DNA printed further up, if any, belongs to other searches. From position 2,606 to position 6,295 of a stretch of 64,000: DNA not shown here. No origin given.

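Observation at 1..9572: Sirtuin-led, seven-gene translationally coupled operon ending in two giant unknown proteins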

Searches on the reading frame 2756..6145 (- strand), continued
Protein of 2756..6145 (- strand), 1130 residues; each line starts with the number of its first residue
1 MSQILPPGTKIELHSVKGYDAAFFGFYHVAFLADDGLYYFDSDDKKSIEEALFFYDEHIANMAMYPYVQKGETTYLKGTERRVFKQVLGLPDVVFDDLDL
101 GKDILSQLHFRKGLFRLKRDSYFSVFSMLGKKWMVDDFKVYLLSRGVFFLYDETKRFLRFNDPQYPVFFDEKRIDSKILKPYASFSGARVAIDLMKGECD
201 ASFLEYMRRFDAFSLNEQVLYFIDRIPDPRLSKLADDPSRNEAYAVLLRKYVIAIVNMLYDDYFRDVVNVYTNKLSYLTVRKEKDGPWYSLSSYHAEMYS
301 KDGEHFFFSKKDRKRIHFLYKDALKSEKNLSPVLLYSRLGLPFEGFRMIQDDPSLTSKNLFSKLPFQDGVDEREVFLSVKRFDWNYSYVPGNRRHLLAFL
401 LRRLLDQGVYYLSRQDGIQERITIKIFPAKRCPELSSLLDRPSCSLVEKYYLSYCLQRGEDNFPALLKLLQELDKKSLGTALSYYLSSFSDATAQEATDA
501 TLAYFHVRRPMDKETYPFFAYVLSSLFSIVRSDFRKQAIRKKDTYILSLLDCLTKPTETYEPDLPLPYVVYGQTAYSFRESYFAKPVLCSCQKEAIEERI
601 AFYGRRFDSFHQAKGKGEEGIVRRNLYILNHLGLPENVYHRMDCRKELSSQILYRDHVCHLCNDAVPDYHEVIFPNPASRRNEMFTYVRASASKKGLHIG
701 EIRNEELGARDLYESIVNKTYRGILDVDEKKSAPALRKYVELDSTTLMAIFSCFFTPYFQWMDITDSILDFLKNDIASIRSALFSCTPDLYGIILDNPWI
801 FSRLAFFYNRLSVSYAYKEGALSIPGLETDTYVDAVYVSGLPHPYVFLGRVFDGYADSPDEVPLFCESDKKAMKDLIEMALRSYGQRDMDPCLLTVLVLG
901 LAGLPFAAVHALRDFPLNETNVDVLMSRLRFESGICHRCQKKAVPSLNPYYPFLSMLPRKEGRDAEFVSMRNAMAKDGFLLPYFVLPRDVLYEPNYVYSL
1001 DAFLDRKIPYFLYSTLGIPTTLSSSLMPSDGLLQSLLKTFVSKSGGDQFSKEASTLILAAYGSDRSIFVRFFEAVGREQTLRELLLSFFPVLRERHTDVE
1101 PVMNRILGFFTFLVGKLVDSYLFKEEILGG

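Call 56: search_protein_families(library=pfam, proteins=[P0169, P0171, P0172, P0173, P0168, P0159, P0190, P0197, P0207, P0192], max_evalue=0.01)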
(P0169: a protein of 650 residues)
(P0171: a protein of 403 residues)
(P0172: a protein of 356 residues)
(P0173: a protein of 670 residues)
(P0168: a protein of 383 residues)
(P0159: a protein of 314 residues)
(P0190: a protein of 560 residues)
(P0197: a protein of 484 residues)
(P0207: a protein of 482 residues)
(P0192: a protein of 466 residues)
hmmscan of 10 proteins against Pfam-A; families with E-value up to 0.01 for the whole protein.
P0169 (650 aa): 1 family
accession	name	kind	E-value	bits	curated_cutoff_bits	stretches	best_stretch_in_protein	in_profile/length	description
PF13208.11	TerB_N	-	7.9e-09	36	25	1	56-157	23-126/207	TerB N-terminal domain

P0171 (403 aa): 0 families

P0172 (356 aa): 1 family
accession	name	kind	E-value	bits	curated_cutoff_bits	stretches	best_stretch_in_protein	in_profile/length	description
PF05708.18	Peptidase_C92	-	0.0024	18.4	27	0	12-80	78-148/166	Permuted papain-like amidase enzyme, YaeF/YiiX, C92 family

P0173 (670 aa): 0 families

P0168 (383 aa): 0 families

P0159 (314 aa): 0 families

P0190 (560 aa): 0 families

P0197 (484 aa): 0 families

P0207 (482 aa): 2 families
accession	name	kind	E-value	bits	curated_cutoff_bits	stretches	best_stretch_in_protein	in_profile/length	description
PF14353.12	CpXC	-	3.9e-32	111.2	25.4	1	9-136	1-121/121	CpXC protein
PF13717.11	Zn_ribbon_4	-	0.0013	19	30.3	0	45-53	2-10/36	zinc-ribbon domain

P0192 (466 aa): 2 families
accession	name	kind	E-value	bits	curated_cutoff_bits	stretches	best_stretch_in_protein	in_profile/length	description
PF00570.28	HRDC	-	0.00023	21.5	23.8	1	3-66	2-68/68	HRDC domain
PF04361.18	DUF494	-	0.0052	17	22.6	1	244-319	18-94/153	Protein of unknown function (DUF494)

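Call 58: search_protein_families(library=ncbifam, proteins=[P0171, P0168, P0172, P0173, P0190, P0197, P0204, P0213, P0237, P0240], max_evalue=0.1)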
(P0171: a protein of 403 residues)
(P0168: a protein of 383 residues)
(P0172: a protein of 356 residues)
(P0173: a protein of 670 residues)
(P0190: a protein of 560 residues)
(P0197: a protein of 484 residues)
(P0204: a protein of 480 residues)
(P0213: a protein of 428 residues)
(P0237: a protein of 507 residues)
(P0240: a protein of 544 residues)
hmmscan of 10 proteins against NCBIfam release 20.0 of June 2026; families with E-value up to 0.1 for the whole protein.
P0171 (403 aa): 0 families

P0168 (383 aa): 0 families

P0172 (356 aa): 0 families

P0173 (670 aa): 0 families

P0190 (560 aa): 0 families

P0197 (484 aa): 0 families

P0204 (480 aa): 2 families
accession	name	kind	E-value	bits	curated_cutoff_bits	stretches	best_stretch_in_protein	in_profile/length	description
TIGR02605.1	CxxC_CxxC_SSSS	subfamily_domain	0.01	15.9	31.3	1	15-45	4-33/52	FmdB family zinc ribbon protein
NF008355.0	PRK11144.1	equivalog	0.019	13.9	434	0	371-421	30-80/353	molybdenum ABC transporter ATP-binding protein ModC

P0213 (428 aa): 0 families

P0237 (507 aa): 0 families

P0240 (544 aa): 0 families

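Call 59: search_protein_families(library=pfam, proteins=[P0203, P0204, P0213, P0216, P0218, P0232, P0237, P0240, P0181, P0188], max_evalue=0.1)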
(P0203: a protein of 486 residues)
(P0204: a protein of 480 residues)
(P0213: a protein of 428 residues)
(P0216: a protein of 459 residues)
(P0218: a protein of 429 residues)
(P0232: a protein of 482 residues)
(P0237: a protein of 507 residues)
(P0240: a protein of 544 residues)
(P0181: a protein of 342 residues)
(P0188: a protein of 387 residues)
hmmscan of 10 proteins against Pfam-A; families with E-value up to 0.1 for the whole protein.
P0203 (486 aa): 0 families

P0204 (480 aa): 1 family
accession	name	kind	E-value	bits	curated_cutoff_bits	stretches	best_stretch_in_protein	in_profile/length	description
PF23145.1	Zf_2nd_IFT121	-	0.074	13.2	25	0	16-45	16-41/45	IFT121, second zinc finger domain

P0213 (428 aa): 0 families

P0216 (459 aa): 1 family
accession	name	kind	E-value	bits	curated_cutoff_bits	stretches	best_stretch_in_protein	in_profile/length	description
PF05192.23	MutS_III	-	0.036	14.8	34.1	1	202-323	68-176/194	MutS domain III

P0218 (429 aa): 0 families

P0232 (482 aa): 0 families

P0237 (507 aa): 1 family
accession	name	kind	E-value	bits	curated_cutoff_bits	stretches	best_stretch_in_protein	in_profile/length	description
PF10881.14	DUF2726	-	0.028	14.6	24.7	1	441-502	71-123/126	Protein of unknown function (DUF2726)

P0240 (544 aa): 1 family
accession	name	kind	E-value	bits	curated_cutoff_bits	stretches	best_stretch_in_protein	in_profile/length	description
PF20742.3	DUF5580_M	-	0.071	13.6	24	0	4-44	14-55/95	Family of unknown function (DUF5580) middle domain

P0181 (342 aa): 0 families

P0188 (387 aa): 1 family
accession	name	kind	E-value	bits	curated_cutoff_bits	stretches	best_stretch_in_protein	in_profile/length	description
PF10881.14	DUF2726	-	0.01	16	24.7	1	322-373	73-113/126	Protein of unknown function (DUF2726)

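Call 64: fold_search(model_id=the predicted structure, library=viral)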
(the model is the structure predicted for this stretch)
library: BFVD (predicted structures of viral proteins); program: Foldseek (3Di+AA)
matches with E <= 10: 111; with E <= 0.001: 0
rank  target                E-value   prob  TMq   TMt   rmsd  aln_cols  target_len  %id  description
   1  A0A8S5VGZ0            2.5e-01  0.07  0.07  0.08  32.0       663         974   10  Uncharacterized protein [Myoviridae sp. ctkfK18]
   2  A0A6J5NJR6            5.6e-01  0.04  0.05  0.09  22.3       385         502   10  Phage-like element PBSX protein, XkdF [uncultured Caudovirales phage]
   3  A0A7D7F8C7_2          5.6e-01  0.02  0.07  0.07  39.2      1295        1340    9  RNA-directed RNA polymerase L [Plecopteran hanta-related virus OKIAV215]
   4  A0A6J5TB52            6.1e-01  0.03  0.09  0.08  34.8      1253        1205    9  Tape measure protein [uncultured Caudovirales phage]
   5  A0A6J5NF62            6.9e-01  0.06  0.06  0.09  30.8       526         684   12  Lysozyme [uncultured Caudovirales phage]
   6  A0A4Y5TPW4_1          6.9e-01  0.03  0.08  0.07  37.5      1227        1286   10  (no name in the UniProt tables at hand)
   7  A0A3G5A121            7.9e-01  0.03  0.06  0.08  26.7       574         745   10  Uncharacterized protein [Harvfovirus sp.]
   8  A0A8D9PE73            8.6e-01  0.03  0.09  0.08  34.8      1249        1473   11  Transcription factor [Adintovirus sp.]
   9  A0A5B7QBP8            1.2e+00  0.02  0.05  0.07  28.5       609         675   10  (no name in the UniProt tables at hand)
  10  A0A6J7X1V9            1.3e+00  0.03  0.05  0.09  23.8       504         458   12  Uncharacterized protein [uncultured Caudovirales phage]
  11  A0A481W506            1.4e+00  0.04  0.03  0.09  24.7       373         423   12  Uncharacterized protein [Pseudomonas phage Psa21]
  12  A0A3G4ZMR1            1.4e+00  0.02  0.08  0.08  32.2      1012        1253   10  PARP catalytic domain-containing protein [Terrestrivirus sp.]
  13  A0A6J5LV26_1          1.6e+00  0.02  0.06  0.07  33.3       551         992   10  DEXDc domain containing protein [uncultured Caudovirales phage]
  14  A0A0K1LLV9            1.7e+00  0.05  0.05  0.14  20.9       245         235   11  Uncharacterized protein [Rhodobacter phage RcSpartan]
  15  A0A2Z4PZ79            2.0e+00  0.02  0.04  0.11  21.8       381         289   10  (no name in the UniProt tables at hand)
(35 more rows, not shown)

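Call 66: search_solved_structures(query=A6, max_evalue=10, show_alignments=3)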
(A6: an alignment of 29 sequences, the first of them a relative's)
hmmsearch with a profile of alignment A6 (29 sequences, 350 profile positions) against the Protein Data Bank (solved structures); distinct sequences matched with E-value up to 10: 4.
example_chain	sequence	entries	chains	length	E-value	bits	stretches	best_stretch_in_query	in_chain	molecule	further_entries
3gnj_A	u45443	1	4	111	0.27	13.5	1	99-139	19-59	Thioredoxin domain protein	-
6emw_D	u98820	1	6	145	0.31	13.3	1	133-227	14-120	ATP-dependent Clp protease ATP-binding subunit ClpC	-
4xhm_A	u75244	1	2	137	0.41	12.8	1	73-134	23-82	Thioredoxin (Trx-3)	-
7l6l_A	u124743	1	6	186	1.4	11.1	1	16-50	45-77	Deoxyribose operon repressor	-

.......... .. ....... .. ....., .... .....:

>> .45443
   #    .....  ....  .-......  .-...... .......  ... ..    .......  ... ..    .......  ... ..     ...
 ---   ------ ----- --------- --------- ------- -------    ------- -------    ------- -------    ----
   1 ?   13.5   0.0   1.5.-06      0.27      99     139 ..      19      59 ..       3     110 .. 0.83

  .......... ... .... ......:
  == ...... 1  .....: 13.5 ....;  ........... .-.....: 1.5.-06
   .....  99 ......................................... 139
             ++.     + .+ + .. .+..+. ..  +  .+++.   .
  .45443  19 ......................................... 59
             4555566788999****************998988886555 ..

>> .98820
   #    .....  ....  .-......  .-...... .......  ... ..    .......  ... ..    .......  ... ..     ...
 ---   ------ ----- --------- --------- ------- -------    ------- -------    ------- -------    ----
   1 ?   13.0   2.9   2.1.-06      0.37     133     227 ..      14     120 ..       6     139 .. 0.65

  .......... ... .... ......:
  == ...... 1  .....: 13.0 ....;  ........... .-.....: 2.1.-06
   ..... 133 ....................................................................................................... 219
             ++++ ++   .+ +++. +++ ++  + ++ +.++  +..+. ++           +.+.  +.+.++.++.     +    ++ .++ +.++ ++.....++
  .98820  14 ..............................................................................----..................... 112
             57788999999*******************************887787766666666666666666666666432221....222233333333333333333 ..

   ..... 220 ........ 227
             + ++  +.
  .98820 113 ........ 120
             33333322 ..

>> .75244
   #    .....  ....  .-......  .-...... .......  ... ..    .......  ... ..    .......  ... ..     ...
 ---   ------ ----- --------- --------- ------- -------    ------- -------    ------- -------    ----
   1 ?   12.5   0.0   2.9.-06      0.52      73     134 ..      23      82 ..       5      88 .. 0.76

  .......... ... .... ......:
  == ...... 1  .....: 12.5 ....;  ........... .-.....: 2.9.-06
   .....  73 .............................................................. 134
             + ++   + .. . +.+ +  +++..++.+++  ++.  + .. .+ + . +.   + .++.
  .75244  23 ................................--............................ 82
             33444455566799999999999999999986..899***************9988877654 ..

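Call 76: find_encoding_contigs(protein=P0168, flank=8000, max_places=3)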
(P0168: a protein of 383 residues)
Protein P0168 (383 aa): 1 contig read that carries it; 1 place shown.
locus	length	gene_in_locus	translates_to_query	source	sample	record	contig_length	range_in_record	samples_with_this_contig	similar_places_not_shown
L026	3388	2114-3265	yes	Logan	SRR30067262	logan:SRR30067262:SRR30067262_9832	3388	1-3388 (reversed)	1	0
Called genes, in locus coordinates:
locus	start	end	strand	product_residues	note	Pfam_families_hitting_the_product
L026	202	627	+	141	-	-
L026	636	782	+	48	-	-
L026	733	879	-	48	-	-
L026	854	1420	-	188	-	-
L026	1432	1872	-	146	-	-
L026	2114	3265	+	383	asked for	-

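Call 78: find_encoding_contigs(protein=P0171, flank=8000, max_places=3)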
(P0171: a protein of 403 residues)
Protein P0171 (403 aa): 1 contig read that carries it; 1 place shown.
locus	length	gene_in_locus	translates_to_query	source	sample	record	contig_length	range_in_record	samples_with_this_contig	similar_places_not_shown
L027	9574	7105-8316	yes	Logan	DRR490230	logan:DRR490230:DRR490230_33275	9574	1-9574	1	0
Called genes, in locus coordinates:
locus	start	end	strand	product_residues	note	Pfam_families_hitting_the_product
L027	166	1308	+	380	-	PF00589:Phage_integrase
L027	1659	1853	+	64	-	PF12728:HTH_17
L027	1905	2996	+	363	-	PF13481:AAA_25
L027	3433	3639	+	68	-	-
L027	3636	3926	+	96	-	-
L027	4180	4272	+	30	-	-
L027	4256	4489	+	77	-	-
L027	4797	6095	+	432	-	PF05065:Phage_capsid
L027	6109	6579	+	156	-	-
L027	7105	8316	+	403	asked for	-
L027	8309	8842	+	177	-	-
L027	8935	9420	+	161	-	-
